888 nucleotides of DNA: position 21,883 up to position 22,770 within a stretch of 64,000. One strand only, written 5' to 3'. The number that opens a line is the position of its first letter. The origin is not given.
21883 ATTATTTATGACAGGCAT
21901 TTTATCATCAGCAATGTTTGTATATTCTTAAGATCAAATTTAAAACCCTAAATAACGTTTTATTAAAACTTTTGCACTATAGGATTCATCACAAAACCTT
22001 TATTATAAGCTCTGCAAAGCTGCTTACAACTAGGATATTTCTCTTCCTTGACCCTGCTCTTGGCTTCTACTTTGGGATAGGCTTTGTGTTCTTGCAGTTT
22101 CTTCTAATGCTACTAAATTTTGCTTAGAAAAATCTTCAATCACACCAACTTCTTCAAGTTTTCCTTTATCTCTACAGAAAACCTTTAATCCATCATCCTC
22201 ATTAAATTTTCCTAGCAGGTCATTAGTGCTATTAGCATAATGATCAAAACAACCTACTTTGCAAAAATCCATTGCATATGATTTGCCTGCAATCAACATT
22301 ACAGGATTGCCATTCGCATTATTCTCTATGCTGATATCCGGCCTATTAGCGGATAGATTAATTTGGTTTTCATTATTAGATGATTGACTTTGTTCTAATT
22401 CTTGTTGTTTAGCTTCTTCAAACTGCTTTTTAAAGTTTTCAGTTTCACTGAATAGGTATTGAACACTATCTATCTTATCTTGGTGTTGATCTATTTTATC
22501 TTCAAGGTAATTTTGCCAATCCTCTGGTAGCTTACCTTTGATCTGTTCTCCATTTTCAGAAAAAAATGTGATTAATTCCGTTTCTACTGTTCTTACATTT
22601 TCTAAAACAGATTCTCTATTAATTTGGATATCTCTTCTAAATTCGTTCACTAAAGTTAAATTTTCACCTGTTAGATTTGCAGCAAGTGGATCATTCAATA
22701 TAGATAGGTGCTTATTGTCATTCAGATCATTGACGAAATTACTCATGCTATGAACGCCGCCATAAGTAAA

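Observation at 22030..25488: Signal-less class-3 lipase followed upstream by two duplicated secreted paralogs: effector/immunity-like cassette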

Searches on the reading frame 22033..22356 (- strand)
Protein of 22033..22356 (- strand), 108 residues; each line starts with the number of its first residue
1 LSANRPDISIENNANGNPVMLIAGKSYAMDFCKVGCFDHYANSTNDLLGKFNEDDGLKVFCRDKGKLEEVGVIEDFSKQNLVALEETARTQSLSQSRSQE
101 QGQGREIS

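Call 25: search_protein_representatives(protein=window:22033-22356:-)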
Query: 108 residues. Proteins with E-value up to 0.001 (for the whole library): 4; up to 1e-10: 3; up to 1e-30: 1. The best 4 are listed.
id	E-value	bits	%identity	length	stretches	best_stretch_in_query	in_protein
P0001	3.5e-64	229.5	76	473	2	1-108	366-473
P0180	8.9e-28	112.6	58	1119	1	1-103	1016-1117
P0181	3.1e-25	104.5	35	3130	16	18-60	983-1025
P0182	6.1e-04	36.1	24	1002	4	51-91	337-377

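Call 27: find_encoding_contigs(protein=P0180, flank=10000, max_places=4)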
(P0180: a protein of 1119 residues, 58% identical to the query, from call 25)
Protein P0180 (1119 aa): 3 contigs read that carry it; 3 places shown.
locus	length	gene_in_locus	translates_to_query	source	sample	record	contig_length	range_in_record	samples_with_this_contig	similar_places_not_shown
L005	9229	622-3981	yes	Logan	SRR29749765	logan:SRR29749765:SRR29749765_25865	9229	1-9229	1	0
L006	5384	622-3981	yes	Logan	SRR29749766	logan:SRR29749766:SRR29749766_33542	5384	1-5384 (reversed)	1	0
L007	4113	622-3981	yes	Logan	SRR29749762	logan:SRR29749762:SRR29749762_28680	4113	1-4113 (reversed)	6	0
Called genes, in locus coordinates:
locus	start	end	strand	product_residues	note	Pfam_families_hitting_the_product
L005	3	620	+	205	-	?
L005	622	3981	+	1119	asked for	PF01471:PG_binding_1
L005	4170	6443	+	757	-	PF09371:Tex_N, PF22706:Tex_central_region, PF14639:YqgF (weak), PF16921:Tex_YqgF, PF14635:HHH_7, PF12836:HHH_3, PF17674:HHH_9, PF00575:S1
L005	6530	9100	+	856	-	PF00931:NB-ARC (faint)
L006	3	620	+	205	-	?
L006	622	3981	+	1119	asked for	PF01471:PG_binding_1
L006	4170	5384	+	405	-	?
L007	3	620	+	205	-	?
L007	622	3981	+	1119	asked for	PF01471:PG_binding_1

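Call 36: find_related_loci(query=A1, collection=genome_contigs, flank=10000)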
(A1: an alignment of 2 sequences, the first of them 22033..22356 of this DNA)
Query A1 (108 aa) in genome_contigs; peptide patterns used: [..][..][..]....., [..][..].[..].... (x = any residue, [..] = any of these).
41 stretches matched a pattern, but none encodes a relative of the query by tblastn (E <= 1e-3).

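Call 43: predict_structure(alignment_id=A1)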
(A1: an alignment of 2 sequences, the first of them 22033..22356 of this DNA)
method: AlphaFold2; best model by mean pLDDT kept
length: 108 residues; sequences in the alignment: 2
mean_pLDDT: 73.4   pTM: 0.60
mean pLDDT of the five models: 73.4, 73.4, 73.2, 61.3, 59.2
residues with pLDDT >= 90: 1; 70-90: 77; 50-70: 13; < 50: 17
segments of 3 or more residues with pLDDT < 50: 1-5, 99-105
pLDDT, mean of each block of 10 residues (from residue 1): 54 81 84 73 87 86 86 82 73 50 46
secondary structure, 60 per line:
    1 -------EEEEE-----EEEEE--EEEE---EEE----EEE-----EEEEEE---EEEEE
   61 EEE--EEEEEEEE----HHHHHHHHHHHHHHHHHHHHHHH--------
elements in order: E8-12 E18-22 E25-28 E32-34 E39-41 E47-52 E56-63 E66-73 H78-100

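Call 57: search_solved_structures(query=A1, max_evalue=10)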
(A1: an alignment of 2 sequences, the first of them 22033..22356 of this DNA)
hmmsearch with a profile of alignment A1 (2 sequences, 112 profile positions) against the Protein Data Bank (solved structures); distinct sequences matched with E-value up to 10: 3.
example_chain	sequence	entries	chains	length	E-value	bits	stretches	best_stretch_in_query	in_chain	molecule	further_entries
2khu_A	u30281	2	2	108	0.36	14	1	39-99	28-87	Immunoglobulin G-binding protein G, DNA polymerase iota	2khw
3jcm_e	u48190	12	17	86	0.37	14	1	35-59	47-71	U6 snRNA-associated Sm-like protein LSm6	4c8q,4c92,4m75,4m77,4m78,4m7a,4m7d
5vsu_F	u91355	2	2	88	0.38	13.9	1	35-59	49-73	U6 snRNA-associated Sm-like protein LSm6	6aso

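Call 63: fold_search(model_id=the predicted structure, library=pdb)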
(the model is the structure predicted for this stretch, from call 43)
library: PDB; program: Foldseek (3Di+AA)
matches with E <= 10: 1031; with E <= 0.001: 0
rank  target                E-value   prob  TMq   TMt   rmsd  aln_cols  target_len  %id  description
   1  8vqg_A                9.3e-03  0.80  0.28  0.24  12.2       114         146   15  X-ray crystal structure of Can f 1 (released 2025-01-22)
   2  9nph_C                3.4e-02  0.60  0.27  0.21  11.4       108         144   15  X-ray crystal structure of recombinant Can f 1 in complex with human IgE mAb 1J11 Fab (released 2025-08-27)
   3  8epv                  6.9e-02  0.38  0.26  0.23  11.8        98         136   13  2.2 A crystal structure of the lipocalin cat allergen Fel d 7 (released 2023-04-05)
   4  4run_B                7.3e-02  0.60  0.30  0.23  12.3       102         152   11  Crystal structure of human odorant binding protein OBPIIa (released 2015-04-08)
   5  4run_A                1.0e-01  0.44  0.29  0.22  12.2       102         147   11  Crystal structure of human odorant binding protein OBPIIa (released 2015-04-08)
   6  4agh                  2.0e-01  0.23  0.22  0.26  13.3       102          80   15  Structural features of ssDNA binding protein MoSub1 from Magnaporthe oryzae (released 2012-08-29)
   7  3rrm_C                2.2e-01  0.41  0.26  0.09   9.9        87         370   16  S. cerevisiae dbp5 l327v bound to nup159, gle1 h337r, ip6 and adp (released 2011-05-18)
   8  1nr0                  2.4e-01  0.51  0.28  0.06   9.6        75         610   11  Two Seven-Bladed Beta-Propeller Domains Revealed By The Structure Of A C. elegans Homologue Of Yeast Actin Interacting P (released 2003-07-01)
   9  3mzk_A                4.0e-01  0.30  0.30  0.12  13.2       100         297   10  Sec13/Sec16 complex, S.cerevisiae (released 2010-08-18)
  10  8z5u_A                4.3e-01  0.09  0.17  0.09  12.4        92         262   16  Cryo-EM structure of the rod-export apparatus with partial hook within the polar flagellar motor (released 2025-10-22)
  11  8k2v_A                4.6e-01  0.08  0.18  0.12   9.2        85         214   20  3-Methylcrotonyl-CoA Carboxylase in MCCD state with Acetyl CoA (released 2024-07-10)
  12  8t55_A                4.8e-01  0.33  0.28  0.10  11.3        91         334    9  Co-crystal structure of the WD-repeat domain of human WDR91 in complex with MR46654 (released 2023-07-05)
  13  3rfh_B                4.8e-01  0.25  0.27  0.12  13.3        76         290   12  Crystal structure of the yeast RACK1 dimer in space group P21 (released 2011-07-06)
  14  3wpa                  4.8e-01  0.09  0.23  0.08  27.9       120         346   14  Acinetobacter sp. Tol 5 AtaA C-terminal stalk_FL fused to GCN4 adaptors (CstalkFL) (released 2015-03-04)
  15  7q3e_A                5.1e-01  0.16  0.23  0.06  10.6        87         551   15  Structure of the mouse CPLANE-RSG1 complex (released 2022-04-06)
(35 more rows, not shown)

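Call 70: search_protein_families(library=pfam, proteins=[P0180, L005:3-620:+], max_evalue=0.01)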
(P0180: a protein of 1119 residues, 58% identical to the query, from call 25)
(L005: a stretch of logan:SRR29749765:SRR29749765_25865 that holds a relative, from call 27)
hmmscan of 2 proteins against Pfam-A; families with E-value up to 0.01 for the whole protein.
P0180 (1119 aa): 2 families
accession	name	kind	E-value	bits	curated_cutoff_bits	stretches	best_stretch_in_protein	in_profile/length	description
PF01471.23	PG_binding_1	-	1.1e-29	102.9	23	3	378-438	2-57/57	Putative peptidoglycan binding domain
PF08823.16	PG_binding_2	-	0.00065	20.4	21.1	0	666-696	18-48/74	Putative peptidoglycan binding domain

L005:3-620:+ (205 aa): 0 families

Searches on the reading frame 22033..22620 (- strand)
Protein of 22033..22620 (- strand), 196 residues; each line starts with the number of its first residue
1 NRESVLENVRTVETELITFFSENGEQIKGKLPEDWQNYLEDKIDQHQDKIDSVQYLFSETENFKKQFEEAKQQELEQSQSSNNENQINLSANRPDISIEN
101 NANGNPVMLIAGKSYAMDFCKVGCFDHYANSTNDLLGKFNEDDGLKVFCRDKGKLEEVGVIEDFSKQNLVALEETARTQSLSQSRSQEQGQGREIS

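Call 15: search_protein_families(library=pfam, proteins=[window:22033-22620:-], max_evalue=10)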
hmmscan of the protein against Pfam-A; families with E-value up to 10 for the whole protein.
seq(196 aa): 6 families
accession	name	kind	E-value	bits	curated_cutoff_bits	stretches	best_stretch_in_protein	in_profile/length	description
PF08797.16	HIRAN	-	0.05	13.9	24.7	1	14-55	38-76/96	HIRAN domain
PF11744.14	ALMT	-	0.081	12.3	20.6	1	21-94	313-389/471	Aluminium activated malate transporter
PF17645.6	Amdase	-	0.17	12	25.9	1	127-177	117-167/228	Arylmalonate decarboxylase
PF06578.17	YscK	-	0.2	11.6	22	1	11-84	102-175/209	YOP proteins translocation protein K (YscK)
PF04612.17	T2SSM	-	0.24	12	27.8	1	39-105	39-105/160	Type II secretion system (T2SS), protein M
PF21377.3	MurD_N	-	0.52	10.8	24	1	127-182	6-59/76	MurD N-terminal domain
